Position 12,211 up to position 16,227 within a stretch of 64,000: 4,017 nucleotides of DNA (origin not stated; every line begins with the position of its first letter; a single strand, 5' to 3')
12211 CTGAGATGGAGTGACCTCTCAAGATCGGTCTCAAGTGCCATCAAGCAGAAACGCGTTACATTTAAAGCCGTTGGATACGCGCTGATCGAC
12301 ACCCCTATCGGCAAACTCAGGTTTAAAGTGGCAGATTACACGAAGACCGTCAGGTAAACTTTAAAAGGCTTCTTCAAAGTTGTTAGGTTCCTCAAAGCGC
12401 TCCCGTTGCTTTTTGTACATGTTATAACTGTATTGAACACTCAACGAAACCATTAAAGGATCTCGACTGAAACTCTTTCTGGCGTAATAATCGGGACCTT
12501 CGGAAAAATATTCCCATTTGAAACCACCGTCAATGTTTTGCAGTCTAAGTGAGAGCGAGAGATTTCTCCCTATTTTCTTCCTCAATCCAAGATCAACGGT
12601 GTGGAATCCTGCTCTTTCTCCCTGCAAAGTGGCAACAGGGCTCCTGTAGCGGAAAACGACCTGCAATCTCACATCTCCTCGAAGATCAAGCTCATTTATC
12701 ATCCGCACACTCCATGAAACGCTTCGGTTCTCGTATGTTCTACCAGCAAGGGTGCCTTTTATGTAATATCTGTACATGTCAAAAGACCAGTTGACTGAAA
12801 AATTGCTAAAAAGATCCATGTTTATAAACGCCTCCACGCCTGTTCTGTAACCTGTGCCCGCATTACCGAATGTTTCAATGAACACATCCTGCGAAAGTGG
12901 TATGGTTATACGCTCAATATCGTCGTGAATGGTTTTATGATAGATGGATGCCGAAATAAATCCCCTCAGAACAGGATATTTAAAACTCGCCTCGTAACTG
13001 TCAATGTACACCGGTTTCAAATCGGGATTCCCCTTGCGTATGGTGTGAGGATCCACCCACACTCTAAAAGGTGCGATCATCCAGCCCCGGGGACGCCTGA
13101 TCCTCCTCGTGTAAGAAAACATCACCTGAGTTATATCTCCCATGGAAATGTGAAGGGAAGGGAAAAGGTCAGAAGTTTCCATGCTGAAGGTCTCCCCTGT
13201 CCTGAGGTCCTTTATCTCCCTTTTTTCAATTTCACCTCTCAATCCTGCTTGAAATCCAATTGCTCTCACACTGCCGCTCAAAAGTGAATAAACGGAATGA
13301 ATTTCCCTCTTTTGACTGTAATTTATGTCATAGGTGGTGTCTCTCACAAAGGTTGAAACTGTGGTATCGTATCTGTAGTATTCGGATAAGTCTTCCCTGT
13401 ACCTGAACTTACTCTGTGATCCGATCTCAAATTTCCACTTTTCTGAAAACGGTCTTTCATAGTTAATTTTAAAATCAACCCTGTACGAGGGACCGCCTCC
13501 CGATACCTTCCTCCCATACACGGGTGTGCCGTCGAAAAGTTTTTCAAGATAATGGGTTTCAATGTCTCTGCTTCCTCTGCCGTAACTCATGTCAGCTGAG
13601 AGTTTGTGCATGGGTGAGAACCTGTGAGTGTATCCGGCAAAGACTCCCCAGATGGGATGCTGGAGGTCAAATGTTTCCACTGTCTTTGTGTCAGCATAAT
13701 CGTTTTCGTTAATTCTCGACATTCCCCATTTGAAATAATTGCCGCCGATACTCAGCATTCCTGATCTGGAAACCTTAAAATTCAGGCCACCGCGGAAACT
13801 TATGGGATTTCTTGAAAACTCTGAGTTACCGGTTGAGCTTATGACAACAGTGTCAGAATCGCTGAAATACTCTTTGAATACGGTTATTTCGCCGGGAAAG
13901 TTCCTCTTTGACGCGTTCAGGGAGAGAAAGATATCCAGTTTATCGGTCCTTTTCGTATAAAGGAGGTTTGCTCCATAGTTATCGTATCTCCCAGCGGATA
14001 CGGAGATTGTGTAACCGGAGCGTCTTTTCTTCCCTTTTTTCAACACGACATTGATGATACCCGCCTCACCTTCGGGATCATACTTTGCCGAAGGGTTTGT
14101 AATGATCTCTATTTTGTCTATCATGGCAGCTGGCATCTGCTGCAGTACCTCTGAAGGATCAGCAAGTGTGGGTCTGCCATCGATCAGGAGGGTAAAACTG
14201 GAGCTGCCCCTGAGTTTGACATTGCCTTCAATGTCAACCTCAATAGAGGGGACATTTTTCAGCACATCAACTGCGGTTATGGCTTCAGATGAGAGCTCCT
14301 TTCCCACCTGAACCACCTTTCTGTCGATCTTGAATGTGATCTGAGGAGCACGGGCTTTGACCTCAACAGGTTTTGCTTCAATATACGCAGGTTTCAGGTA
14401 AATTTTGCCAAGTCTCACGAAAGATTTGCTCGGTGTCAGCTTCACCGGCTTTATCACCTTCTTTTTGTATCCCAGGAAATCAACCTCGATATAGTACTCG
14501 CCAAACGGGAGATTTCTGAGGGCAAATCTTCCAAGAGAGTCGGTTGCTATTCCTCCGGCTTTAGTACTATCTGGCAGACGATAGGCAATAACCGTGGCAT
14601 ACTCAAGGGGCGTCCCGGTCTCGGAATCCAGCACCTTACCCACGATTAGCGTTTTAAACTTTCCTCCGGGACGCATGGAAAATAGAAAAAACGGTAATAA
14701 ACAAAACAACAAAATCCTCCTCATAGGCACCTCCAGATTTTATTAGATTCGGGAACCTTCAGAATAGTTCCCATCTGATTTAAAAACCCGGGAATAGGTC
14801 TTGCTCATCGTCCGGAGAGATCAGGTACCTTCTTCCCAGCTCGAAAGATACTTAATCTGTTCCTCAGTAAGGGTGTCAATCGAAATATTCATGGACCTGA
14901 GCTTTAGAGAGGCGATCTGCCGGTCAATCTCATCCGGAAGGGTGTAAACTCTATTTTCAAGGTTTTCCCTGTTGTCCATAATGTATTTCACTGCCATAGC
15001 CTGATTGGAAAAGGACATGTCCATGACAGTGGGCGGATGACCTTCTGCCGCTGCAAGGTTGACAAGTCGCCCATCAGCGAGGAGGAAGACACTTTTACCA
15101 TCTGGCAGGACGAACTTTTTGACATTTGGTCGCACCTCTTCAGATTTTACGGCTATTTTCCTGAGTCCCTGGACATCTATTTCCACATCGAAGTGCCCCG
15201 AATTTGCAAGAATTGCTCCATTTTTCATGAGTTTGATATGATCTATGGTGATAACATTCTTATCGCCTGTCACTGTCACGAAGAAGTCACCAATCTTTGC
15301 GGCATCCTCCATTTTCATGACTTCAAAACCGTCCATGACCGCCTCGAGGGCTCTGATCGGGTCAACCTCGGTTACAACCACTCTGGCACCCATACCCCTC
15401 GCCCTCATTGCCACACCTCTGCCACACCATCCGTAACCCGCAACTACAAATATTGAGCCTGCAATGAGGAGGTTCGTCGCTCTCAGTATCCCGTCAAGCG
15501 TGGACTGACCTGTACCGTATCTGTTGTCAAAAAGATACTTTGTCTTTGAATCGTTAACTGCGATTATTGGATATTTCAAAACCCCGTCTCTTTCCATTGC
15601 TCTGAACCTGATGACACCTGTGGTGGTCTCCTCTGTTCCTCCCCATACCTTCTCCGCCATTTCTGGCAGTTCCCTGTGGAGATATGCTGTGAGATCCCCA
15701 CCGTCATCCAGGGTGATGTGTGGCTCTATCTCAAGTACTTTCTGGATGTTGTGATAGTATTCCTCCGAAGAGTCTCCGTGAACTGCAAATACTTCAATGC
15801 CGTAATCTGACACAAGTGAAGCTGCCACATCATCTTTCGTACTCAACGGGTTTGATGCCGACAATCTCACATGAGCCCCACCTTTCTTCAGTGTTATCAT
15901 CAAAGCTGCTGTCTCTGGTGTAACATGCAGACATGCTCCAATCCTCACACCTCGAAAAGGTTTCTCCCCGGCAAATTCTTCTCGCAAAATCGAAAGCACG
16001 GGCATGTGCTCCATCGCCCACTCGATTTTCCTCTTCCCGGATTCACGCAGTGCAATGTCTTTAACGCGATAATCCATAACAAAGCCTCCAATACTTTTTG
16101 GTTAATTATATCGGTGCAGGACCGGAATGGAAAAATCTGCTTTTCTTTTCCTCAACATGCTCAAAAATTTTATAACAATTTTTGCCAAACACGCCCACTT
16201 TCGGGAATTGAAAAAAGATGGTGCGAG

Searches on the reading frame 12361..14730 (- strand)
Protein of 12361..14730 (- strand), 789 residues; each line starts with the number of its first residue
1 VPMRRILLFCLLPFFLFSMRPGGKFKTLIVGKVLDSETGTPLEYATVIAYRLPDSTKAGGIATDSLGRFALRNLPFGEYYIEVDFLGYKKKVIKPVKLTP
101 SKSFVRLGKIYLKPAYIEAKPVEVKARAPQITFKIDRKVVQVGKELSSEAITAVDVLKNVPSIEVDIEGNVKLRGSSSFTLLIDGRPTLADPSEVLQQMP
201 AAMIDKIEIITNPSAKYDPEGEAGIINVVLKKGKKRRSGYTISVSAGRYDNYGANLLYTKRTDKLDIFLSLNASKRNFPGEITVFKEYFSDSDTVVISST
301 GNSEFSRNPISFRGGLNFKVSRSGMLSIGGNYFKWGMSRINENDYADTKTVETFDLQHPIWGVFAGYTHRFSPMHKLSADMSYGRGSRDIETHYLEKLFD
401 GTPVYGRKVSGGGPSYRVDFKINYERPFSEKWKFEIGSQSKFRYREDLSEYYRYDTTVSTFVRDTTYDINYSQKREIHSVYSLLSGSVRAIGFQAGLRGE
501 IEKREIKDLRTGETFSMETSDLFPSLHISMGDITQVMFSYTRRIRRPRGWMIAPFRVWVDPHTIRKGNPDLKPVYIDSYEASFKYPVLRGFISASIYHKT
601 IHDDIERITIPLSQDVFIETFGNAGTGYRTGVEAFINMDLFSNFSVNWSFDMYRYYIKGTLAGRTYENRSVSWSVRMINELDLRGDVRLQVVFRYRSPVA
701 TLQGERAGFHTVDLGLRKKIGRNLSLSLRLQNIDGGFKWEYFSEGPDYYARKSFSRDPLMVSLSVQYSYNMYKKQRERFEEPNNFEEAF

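Call 38: search_protein_families(library=pfam, proteins=[window:12361-14730:-], max_evalue=0.00001)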
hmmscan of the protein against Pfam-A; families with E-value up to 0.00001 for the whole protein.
window:12361-14730:- (789 aa): 5 families
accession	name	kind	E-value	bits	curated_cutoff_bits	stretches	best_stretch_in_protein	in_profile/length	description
PF14905.12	OMP_b-brl_3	-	9.9e-76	255.8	27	1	372-767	4-408/408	Outer membrane protein beta-barrel family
PF00593.30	TonB_dep_Rec_b-barrel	-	1.4e-23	85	27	1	322-733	38-436/436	TonB dependent receptor-like, beta-barrel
PF13620.12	CarboxypepD_reg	-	2.4e-13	50.7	32.3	1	29-102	2-73/82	Carboxypeptidase regulatory-like domain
PF13715.12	CarbopepD_reg_2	-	1.3e-10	41.6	32.2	1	29-94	1-61/88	CarboxypepD_reg-like domain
PF07715.20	Plug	-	3.9e-06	27.8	23.9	0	150-224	22-106/107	TonB-dependent Receptor Plug Domain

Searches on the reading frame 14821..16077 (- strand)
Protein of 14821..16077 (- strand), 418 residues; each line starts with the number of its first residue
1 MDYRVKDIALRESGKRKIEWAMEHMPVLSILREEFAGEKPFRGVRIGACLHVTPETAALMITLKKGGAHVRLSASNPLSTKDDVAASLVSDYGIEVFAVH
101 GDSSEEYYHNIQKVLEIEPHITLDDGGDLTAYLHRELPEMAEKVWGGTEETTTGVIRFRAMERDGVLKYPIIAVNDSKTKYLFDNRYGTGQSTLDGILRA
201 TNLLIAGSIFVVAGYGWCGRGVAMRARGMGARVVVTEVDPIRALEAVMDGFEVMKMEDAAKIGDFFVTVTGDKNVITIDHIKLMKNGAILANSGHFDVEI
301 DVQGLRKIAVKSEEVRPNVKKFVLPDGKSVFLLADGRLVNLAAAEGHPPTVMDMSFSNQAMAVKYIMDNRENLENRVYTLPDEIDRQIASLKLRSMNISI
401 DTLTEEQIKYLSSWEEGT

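Call 38: search_protein_families(library=pfam, proteins=[window:14821-16077:-], max_evalue=0.00001)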
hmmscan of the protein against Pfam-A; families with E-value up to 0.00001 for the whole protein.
window:14821-16077:- (418 aa): 4 families
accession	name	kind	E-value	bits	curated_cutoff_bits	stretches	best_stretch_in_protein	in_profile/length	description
PF05221.23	AdoHcyase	-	7.4e-66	222.7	25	2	2-135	1-138/299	S-adenosyl-L-homocysteine hydrolase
PF00670.27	AdoHcyase_NAD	-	2.4e-59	200.5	27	1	185-345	1-161/162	S-adenosyl-L-homocysteine hydrolase, NAD binding domain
PF02826.25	2-Hacid_dh_C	-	1.3e-06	28.3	25.1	1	205-294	34-127/178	D-isomer specific 2-hydroxyacid dehydrogenase, NAD binding domain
PF07991.19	KARI_N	-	4.2e-06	26.9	20.6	1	209-301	6-102/165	Acetohydroxy acid isomeroreductase, NADPH-binding domain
